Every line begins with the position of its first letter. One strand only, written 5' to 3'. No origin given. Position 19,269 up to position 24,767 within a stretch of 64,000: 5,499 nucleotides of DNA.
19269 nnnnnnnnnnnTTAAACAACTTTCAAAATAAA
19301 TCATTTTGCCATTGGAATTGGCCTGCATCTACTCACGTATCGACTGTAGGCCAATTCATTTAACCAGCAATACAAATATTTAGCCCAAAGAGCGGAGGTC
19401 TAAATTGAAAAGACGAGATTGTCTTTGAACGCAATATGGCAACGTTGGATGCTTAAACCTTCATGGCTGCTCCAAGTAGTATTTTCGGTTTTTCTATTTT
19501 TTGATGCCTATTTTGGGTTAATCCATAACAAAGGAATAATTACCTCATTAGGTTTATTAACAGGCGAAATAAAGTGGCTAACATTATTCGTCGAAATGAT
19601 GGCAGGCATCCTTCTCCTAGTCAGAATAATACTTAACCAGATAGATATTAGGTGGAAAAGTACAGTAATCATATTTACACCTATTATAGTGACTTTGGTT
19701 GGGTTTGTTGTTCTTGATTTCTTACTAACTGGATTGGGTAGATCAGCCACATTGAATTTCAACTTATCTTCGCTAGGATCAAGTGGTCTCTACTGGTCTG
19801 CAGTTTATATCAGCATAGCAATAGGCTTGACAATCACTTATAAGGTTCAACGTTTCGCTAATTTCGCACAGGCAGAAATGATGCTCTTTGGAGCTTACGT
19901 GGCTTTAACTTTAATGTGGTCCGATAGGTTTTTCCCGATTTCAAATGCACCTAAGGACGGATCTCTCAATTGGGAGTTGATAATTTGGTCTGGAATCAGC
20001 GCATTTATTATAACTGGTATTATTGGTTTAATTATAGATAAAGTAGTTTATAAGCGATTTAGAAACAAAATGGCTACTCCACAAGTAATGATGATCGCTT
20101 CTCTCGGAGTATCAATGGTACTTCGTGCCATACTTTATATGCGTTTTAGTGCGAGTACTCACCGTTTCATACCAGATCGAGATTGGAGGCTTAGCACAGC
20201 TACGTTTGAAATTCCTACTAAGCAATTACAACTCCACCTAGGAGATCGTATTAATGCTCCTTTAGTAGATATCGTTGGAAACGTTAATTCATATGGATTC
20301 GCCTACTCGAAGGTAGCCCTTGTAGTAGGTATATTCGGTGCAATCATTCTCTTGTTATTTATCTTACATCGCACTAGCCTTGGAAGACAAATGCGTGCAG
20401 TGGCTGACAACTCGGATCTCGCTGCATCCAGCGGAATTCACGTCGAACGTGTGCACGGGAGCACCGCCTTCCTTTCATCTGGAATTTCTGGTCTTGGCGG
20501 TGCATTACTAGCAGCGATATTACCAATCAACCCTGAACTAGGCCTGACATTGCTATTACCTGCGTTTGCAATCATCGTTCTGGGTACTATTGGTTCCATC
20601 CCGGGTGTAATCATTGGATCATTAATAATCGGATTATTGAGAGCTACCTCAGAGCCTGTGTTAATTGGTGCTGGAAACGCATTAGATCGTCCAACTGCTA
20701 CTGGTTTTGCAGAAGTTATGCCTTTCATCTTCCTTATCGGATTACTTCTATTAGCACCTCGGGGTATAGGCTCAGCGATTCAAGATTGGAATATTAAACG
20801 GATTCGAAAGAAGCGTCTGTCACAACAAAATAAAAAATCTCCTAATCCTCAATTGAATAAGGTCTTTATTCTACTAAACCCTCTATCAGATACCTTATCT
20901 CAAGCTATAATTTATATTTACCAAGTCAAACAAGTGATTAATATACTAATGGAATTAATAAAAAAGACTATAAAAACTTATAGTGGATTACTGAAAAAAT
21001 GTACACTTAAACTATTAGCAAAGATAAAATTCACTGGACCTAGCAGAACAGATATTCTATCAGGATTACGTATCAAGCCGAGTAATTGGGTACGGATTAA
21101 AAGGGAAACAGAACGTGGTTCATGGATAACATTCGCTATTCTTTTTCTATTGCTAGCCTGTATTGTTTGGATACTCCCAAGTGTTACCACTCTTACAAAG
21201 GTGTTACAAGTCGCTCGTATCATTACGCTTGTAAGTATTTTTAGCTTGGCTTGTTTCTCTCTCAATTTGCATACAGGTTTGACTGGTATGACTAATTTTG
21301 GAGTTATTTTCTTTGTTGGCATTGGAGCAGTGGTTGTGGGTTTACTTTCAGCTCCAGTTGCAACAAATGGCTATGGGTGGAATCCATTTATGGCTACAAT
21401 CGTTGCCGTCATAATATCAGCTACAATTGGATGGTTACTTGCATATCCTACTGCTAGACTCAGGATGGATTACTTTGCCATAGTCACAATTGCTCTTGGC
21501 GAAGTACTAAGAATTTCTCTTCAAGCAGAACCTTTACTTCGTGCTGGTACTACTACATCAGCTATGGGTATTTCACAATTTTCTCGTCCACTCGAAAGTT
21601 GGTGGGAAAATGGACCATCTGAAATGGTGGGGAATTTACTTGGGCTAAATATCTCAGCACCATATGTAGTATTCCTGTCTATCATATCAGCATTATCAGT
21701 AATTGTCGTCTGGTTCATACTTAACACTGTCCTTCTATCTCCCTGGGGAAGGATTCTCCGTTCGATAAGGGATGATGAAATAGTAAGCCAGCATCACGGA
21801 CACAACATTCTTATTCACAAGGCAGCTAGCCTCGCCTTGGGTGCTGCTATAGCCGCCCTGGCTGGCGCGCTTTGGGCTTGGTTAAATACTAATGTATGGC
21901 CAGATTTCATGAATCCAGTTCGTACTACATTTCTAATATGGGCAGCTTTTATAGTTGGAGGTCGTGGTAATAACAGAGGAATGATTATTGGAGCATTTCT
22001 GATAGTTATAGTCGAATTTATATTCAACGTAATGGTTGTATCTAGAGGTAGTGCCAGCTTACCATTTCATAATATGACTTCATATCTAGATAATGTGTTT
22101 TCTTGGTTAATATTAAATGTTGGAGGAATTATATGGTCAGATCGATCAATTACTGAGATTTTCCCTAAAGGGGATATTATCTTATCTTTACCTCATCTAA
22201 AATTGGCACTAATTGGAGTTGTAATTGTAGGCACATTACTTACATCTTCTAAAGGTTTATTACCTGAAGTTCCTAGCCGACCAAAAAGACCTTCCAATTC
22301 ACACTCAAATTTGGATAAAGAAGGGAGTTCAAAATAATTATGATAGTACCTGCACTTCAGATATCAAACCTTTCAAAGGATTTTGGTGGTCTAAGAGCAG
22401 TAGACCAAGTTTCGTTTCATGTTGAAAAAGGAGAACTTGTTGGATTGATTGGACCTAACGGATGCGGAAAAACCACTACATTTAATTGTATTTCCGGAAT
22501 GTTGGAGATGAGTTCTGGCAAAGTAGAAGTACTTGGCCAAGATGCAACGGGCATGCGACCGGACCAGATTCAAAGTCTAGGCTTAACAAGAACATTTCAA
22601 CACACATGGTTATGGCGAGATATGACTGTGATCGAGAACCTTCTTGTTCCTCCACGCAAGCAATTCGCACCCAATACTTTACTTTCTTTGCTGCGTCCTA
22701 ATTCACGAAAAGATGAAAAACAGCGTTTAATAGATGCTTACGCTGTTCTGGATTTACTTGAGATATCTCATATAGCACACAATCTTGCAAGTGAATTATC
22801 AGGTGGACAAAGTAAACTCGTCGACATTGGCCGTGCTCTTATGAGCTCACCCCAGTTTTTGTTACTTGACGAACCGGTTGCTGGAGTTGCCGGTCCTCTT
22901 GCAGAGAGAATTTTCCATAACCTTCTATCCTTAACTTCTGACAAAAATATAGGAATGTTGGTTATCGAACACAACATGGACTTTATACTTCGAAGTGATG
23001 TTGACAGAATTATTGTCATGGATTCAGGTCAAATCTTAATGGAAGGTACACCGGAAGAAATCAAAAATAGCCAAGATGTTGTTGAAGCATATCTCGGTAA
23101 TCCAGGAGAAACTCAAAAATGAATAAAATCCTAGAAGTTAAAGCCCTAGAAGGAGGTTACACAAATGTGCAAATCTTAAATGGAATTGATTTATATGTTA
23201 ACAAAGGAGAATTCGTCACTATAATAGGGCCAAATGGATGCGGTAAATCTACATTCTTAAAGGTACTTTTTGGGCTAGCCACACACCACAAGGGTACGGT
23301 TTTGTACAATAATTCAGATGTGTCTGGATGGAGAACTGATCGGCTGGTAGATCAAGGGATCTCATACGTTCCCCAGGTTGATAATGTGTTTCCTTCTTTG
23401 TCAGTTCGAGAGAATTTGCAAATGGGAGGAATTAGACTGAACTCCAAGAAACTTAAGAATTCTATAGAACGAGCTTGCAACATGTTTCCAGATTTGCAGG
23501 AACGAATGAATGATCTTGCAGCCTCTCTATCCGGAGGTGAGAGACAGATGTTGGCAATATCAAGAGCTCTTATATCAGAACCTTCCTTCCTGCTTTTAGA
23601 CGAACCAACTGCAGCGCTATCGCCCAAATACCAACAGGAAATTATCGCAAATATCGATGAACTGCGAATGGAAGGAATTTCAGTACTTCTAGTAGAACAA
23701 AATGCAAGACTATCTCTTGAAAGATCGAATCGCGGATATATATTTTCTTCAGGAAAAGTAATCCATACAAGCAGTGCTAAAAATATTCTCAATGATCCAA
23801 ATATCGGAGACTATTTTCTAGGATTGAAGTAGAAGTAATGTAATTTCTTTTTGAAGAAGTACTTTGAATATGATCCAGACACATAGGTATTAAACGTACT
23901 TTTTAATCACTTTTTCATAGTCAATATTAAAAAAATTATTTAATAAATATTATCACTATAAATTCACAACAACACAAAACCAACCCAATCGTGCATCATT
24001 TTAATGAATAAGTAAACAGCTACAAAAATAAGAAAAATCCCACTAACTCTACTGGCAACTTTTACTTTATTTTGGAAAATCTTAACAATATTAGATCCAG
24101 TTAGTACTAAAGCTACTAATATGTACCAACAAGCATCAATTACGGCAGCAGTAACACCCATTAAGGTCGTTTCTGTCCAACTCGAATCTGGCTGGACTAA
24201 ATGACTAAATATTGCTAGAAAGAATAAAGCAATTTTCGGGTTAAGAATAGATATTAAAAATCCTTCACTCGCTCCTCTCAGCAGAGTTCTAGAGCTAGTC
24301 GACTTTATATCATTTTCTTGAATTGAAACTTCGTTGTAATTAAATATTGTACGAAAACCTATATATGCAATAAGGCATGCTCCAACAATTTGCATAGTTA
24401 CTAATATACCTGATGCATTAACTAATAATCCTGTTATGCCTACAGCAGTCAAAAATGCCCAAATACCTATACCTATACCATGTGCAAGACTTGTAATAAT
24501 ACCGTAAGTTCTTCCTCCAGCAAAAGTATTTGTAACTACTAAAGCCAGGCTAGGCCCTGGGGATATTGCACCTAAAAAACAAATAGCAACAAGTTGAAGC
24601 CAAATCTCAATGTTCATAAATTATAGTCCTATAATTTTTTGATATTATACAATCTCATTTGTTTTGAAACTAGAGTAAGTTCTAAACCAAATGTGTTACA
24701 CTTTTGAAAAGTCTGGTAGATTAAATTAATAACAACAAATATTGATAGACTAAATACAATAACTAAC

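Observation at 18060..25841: GC-rich segment of about 7.6 kb abutting the 3' end of tRNA-Lys(CUU): candidate acquired transport/metabolism island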

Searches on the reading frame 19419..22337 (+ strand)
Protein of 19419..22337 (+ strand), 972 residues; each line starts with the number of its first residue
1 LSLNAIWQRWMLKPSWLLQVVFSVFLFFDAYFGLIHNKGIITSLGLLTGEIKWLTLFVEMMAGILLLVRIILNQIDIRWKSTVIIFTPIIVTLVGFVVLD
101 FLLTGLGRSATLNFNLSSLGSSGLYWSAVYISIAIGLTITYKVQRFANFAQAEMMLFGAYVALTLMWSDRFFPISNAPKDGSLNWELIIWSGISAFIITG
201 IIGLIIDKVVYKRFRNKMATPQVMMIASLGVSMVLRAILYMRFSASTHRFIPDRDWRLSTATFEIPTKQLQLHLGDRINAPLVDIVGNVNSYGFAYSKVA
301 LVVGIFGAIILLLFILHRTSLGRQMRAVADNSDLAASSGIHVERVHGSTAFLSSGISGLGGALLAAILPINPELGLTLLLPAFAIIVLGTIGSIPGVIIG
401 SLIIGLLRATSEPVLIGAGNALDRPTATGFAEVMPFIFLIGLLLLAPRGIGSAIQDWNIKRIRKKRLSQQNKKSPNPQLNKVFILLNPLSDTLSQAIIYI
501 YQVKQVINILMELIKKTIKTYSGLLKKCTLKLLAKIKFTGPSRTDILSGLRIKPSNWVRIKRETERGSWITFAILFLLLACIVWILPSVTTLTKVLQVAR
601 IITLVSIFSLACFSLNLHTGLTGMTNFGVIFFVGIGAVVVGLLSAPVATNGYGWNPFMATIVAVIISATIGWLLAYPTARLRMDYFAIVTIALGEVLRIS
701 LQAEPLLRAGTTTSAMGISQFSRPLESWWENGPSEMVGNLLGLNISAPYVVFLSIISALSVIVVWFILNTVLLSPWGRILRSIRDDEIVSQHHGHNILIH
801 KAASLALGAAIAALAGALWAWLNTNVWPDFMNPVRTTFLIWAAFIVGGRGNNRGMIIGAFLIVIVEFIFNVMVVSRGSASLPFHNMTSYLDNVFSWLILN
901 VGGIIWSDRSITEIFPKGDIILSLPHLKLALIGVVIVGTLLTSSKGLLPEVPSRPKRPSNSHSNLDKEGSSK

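Call 7: search_protein_families(library=pfam, proteins=[window:19419-22337:+])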
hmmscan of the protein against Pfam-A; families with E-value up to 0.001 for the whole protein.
window:19419-22337:+ (972 aa): 1 family
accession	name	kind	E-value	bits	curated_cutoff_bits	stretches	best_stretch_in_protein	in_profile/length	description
PF02653.21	BPD_transp_2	-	3.8e-62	210.3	26.8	2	599-870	3-247/269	Branched-chain amino acid transport system / permease component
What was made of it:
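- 19419..22337 (+): Fused LivH-LivM permease (972 aa) with an N-terminal extension and a poorly conserved Lys-rich linker. Two BPD_transp_2 stretches (call 7).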

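Call 8: search_protein_families(library=ncbifam, proteins=[window:19419-22337:+])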
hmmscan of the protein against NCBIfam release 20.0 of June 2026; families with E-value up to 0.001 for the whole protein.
window:19419-22337:+ (972 aa): 8 families
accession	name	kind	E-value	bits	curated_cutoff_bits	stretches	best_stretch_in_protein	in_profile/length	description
TIGR03409.1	urea_trans_UrtB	equivalog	1.4e-40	139.8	250.3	3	293-450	139-285/291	urea ABC transporter permease subunit UrtB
NF008450.0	PRK11301.1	subfamily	6.7e-36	124.6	366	2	571-866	90-376/418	high-affinity branched-chain amino acid ABC transporter permease LivM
NF008011.0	PRK10740.1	equivalog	1.3e-18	67.7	379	2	285-450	142-299/308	high-affinity branched-chain amino acid ABC transporter permease LivH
TIGR03622.1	urea_t_UrtB_arc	equivalog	6e-16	58.6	374.25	1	275-410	110-247/284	urea ABC transporter, permease protein UrtB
TIGR03408.1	urea_trans_UrtC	equivalog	4.6e-15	56.1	296.2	1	656-872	88-286/313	urea ABC transporter permease subunit UrtC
TIGR03727.1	urea_t_UrtC_arc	equivalog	3.3e-11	42.7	575.55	1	566-875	26-313/369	urea ABC transporter, permease protein UrtC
NF040906.3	GguB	equivalog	1.2e-06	28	450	1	301-408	225-341/375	multiple monosaccharide ABC transporter permease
NF011961.0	PRK15432.1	equivalog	6.8e-05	22.3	388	1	308-416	169-280/344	autoinducer 2 ABC transporter permease LsrC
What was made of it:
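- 19419..22337 (+): NCBIfam hits to UrtB/LivH and to LivM/UrtC, all below their cut-offs (call 8).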

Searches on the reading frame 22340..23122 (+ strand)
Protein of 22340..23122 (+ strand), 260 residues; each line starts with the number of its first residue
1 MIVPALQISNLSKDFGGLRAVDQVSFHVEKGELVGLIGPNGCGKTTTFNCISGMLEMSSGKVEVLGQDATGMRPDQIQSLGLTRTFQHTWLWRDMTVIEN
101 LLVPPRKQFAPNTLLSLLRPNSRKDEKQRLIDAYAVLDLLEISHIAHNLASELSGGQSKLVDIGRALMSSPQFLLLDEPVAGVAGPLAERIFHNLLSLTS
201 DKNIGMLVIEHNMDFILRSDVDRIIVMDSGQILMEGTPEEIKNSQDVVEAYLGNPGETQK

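Call 7: search_protein_families(library=pfam, proteins=[window:22340-23122:+])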
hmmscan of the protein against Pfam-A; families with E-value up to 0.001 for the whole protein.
window:22340-23122:+ (260 aa): 4 families
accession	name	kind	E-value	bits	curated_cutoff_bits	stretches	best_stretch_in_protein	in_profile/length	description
PF00005.33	ABC_tran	-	4.5e-31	108.7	25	1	22-181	2-137/137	ABC transporter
PF12399.14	BCA_ABC_TP_C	-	6.1e-08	32.5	25.5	1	231-254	1-24/27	Branched-chain amino acid ATP-binding cassette transporter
PF13304.12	AAA_21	-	7e-06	26.8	27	0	34-76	2-29/304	AAA domain, putative AbiEii toxin, Type IV TA system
PF13476.12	AAA_23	-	0.00026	22.1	27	1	22-55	11-43/201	AAA domain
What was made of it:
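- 22340..23122 (+): LivG-type ABC ATPase. Pfam ABC_tran plus BCA_ABC_TP_C (call 7).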

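Call 8: search_protein_families(library=ncbifam, proteins=[window:22340-23122:+])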
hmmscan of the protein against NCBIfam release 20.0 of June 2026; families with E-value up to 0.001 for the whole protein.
window:22340-23122:+ (260 aa): 184 families (the best 25 are shown)
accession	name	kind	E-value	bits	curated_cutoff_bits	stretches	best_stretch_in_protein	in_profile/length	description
NF008449.1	PRK11300.1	equivalog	1.4e-64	217.8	362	1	4-254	4-254/255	high-affinity branched-chain amino acid ABC transporter ATP-binding protein LivG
TIGR03411.1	urea_trans_UrtD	equivalog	8.4e-55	186.1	304.1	1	5-254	2-242/242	urea ABC transporter ATP-binding protein UrtD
TIGR04406.1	LPS_export_lptB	equivalog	5.9e-51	173.1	240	1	6-254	2-235/239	LPS export ABC transporter ATP-binding protein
TIGR02315.1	ABC_phnC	equivalog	1.2e-42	146.1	266.1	1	6-244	2-236/243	phosphonate ABC transporter ATP-binding protein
TIGR03864.1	PQQ_ABC_ATP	hypoth_equivalog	2.4e-40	138.5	302.25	1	5-248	1-226/236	ABC transporter, ATP-binding subunit, PQQ-dependent alcohol dehydrogenase system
TIGR03265.1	PhnT2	equivalog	2.6e-40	138.7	457.7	1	4-244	3-225/353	putative 2-aminoethylphosphonate ABC transporter ATP-binding protein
TIGR03410.1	urea_trans_UrtE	equivalog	2.1e-38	132.1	285.8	1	6-245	1-223/230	urea ABC transporter ATP-binding subunit UrtE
TIGR01188.1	drrA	subfamily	2.1e-36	125.8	312.45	1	13-244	1-214/302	daunorubicin resistance ABC transporter, ATP-binding protein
NF008144.0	PRK10895.1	equivalog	2.2e-36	125.6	381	1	6-254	4-237/241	LPS export ABC transporter ATP-binding protein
TIGR00968.1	3a0106s01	subfamily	2.4e-35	122.1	342.75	1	7-244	2-221/237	sulfate ABC transporter ATP-binding protein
NF043075.1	MMSYN1_0197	equivalog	3.2e-35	121.7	550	1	6-245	3-224/341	spermidine/putrescine ABC transporter ATP-binding protein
NF033858.1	ABC2_perm_RbbA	equivalog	3.8e-35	121.1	1050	1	5-246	266-489/909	ribosome-associated ATPase/putative transporter RbbA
NF006987.0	PRK09452.1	equivalog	6e-35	120.6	482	1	4-243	16-237/378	spermidine/putrescine ABC transporter ATP-binding protein PotA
TIGR01186.1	proV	subfamily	7e-33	114.2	326.6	1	15-253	3-231/363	betaine/proline/choline family ABC transporter ATP-binding protein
NF008105.0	PRK10851.1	equivalog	8.7e-33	113.5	502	1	6-243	3-226/362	sulfate/thiosulfate ABC transporter ATP-binding protein CysA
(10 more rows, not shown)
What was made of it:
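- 22340..23122 (+): NCBIfam LivG 217.8 bits, below the 362 cut-off (call 8).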

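Call 14: find_encoding_contigs(protein=window:22340-23122:+, flank=10000, max_places=10)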
Protein window:22340-23122:+ (260 aa): 18 contigs read that carry it; 9 places shown.
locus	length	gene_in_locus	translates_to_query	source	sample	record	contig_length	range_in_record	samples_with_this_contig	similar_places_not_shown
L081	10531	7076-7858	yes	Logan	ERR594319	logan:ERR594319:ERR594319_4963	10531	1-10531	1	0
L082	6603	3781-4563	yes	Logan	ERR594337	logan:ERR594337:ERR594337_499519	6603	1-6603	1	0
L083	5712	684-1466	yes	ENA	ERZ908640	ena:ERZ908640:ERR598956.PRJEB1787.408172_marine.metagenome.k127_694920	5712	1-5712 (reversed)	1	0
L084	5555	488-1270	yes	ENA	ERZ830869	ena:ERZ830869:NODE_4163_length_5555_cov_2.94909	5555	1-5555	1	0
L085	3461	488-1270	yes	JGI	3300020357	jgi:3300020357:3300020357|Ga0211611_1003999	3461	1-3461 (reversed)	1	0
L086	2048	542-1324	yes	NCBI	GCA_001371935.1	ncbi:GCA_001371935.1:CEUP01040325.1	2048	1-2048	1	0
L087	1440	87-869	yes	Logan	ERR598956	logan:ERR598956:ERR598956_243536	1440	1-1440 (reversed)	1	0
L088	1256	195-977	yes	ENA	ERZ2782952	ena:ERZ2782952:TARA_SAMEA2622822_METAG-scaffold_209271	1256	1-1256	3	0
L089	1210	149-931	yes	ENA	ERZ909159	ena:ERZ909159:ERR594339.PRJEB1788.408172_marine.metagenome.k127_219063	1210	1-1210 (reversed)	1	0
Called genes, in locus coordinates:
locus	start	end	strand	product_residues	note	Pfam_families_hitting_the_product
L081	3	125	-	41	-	?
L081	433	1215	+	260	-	PF00106:adh_short, PF01370:Epimerase, PF08659:KR, PF13561:adh_short_C2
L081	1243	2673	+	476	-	PF00875:DNA_photolyase, PF03441:FAD_binding_7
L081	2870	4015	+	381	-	PF13458:Peripla_BP_6, PF01094:ANF_receptor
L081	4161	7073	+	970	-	PF02653:BPD_transp_2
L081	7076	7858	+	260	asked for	PF00005:ABC_tran, PF12399:BCA_ABC_TP_C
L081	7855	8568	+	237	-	PF00005:ABC_tran, PF02463:SMC_N (weak), PF13175:AAA_15 (faint), PF13304:AAA_21 (faint)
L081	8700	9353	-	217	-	PF01810:LysE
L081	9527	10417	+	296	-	PF00701:DHDPS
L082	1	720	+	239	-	?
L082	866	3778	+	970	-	PF02653:BPD_transp_2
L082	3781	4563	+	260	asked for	PF00005:ABC_tran, PF12399:BCA_ABC_TP_C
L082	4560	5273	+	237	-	PF00005:ABC_tran, PF02463:SMC_N (weak), PF13175:AAA_15 (faint), PF13304:AAA_21 (faint)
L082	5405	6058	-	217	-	PF01810:LysE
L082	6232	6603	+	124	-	?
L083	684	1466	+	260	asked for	PF00005:ABC_tran, PF12399:BCA_ABC_TP_C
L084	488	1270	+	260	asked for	PF00005:ABC_tran, PF12399:BCA_ABC_TP_C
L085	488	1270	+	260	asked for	PF00005:ABC_tran, PF12399:BCA_ABC_TP_C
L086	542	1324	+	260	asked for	PF00005:ABC_tran, PF12399:BCA_ABC_TP_C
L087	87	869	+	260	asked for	PF00005:ABC_tran, PF12399:BCA_ABC_TP_C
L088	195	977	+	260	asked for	PF00005:ABC_tran, PF12399:BCA_ABC_TP_C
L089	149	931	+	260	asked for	PF00005:ABC_tran, PF12399:BCA_ABC_TP_C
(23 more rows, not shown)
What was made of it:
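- Tried and rejected: The gene is called from ATG 18134 in public assemblies (call 14).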

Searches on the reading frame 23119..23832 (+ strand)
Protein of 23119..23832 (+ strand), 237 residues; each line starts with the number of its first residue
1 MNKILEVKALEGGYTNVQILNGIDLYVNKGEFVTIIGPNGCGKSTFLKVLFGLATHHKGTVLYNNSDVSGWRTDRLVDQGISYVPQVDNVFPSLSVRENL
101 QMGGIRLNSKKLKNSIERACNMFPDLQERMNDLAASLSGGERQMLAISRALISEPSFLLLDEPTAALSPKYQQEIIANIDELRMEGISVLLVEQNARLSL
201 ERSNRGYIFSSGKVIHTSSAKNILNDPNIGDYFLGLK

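Call 7: search_protein_families(library=pfam, proteins=[window:23119-23832:+])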
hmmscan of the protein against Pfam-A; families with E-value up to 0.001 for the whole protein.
window:23119-23832:+ (237 aa): 4 families
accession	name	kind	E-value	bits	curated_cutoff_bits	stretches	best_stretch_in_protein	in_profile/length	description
PF00005.33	ABC_tran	-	1.3e-34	120.2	25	1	20-165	1-137/137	ABC transporter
PF13304.12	AAA_21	-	2.3e-10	41.5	27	1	33-54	2-23/304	AAA domain, putative AbiEii toxin, Type IV TA system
PF02463.25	SMC_N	-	1.4e-07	31.6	40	1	31-183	25-187/220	RecF/RecN/SMC N terminal domain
PF13175.12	AAA_15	-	6.1e-06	26.5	32.1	0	32-55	25-48/374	AAA ATPase domain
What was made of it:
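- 23119..23832 (+): LivF-type ABC ATPase. Pfam ABC_tran (call 7).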

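Call 8: search_protein_families(library=ncbifam, proteins=[window:23119-23832:+])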
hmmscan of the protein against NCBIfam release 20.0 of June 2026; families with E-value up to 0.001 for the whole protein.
window:23119-23832:+ (237 aa): 189 families (the best 25 are shown)
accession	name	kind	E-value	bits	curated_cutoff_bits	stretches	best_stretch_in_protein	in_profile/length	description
NF008626.0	PRK11614.1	equivalog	3e-57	193.8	441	1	3-235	4-236/237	high-affinity branched-chain amino acid ABC transporter ATP-binding protein LivF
TIGR03410.1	urea_trans_UrtE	equivalog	1.4e-56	191.6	285.8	1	5-223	1-219/230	urea ABC transporter ATP-binding subunit UrtE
TIGR04406.1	LPS_export_lptB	equivalog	1.7e-47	161.7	240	1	5-235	2-234/239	LPS export ABC transporter ATP-binding protein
NF043075.1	MMSYN1_0197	equivalog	3.8e-39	134.6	550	1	3-228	1-225/341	spermidine/putrescine ABC transporter ATP-binding protein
NF008144.0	PRK10895.1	equivalog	5.4e-38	130.8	381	1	5-235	4-236/241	LPS export ABC transporter ATP-binding protein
TIGR00972.1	3a0107s01c2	equivalog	1.7e-37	129.1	343.2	1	5-228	2-235/248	phosphate ABC transporter ATP-binding protein PstB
TIGR03265.1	PhnT2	equivalog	1.1e-36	126.8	457.7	1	2-228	2-227/353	putative 2-aminoethylphosphonate ABC transporter ATP-binding protein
NF007027.0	PRK09493.1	equivalog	1.1e-36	126.5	379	1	5-228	2-228/240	glutamine ABC transporter ATP-binding protein GlnQ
NF006987.0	PRK09452.1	equivalog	6.1e-36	123.9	482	1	2-228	15-240/378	spermidine/putrescine ABC transporter ATP-binding protein PotA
NF010068.0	PRK13548.1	equivalog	1.1e-35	123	261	1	2-233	3-240/261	heme ABC transporter ATP-binding protein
TIGR03411.1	urea_trans_UrtD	equivalog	1.9e-35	122.7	304.1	1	4-235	2-241/242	urea ABC transporter ATP-binding protein UrtD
TIGR02857.1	CydD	equivalog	1.2e-34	120.2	435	1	5-194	322-515/529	thiol reductant ABC exporter subunit CydD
NF040840.2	tungstate_WtpC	equivalog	2.8e-34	118.9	440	1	5-228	2-223/347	tungstate ABC transporter ATP-binding protein WtpC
TIGR02211.1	LolD_lipo_ex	equivalog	3.9e-34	118.1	307.75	1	8-199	9-205/221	lipoprotein-releasing ABC transporter ATP-binding protein LolD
TIGR03375.1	type_I_sec_LssB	subfamily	1.7e-33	115.9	693.1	1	18-225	481-690/696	type I secretion system permease/ATPase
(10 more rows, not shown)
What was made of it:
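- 23119..23832 (+): NCBIfam LivF 193.8 bits, below the 441 cut-off (call 8).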

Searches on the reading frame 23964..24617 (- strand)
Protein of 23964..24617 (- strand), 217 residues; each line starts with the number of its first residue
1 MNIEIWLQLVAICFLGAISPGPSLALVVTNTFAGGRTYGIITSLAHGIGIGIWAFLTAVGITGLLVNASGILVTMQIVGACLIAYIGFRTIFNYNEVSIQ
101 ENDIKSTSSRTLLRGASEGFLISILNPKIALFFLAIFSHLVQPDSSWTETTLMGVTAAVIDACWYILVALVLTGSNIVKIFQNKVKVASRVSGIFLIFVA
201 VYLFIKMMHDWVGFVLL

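Call 7: search_protein_families(library=pfam, proteins=[window:23964-24617:-])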
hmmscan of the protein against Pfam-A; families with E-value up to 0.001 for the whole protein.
window:23964-24617:- (217 aa): 1 family
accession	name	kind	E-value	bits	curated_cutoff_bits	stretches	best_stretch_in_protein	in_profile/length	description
PF01810.24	LysE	-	1.9e-25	89.9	25.6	1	16-206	3-192/193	LysE type translocator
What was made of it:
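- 23964..24617 (-): LysE/RhtB-family exporter, divergently oriented. It travels with the transporter. Pfam LysE, E 1.9e-25 (call 7).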

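Call 8: search_protein_families(library=ncbifam, proteins=[window:23964-24617:-])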
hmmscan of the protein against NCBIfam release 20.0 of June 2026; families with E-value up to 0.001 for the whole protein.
window:23964-24617:- (217 aa): 4 families
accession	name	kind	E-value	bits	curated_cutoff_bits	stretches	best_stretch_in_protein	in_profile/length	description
TIGR00949.1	2A76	subfamily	9.5e-28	97.2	183.95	1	19-202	1-184/185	homoserine/threonine efflux transporter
NF008201.0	PRK10958.1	equivalog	8.3e-16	58.2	165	1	4-199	9-201/212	leucine efflux protein LeuE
NF007591.0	PRK10229.1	equivalog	1.2e-10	41.4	288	1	7-205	6-204/206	threonine export protein RhtC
NF007812.0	PRK10520.1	equivalog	2.1e-10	40.6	209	1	1-199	1-196/206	homoserine/homoserine lactone efflux protein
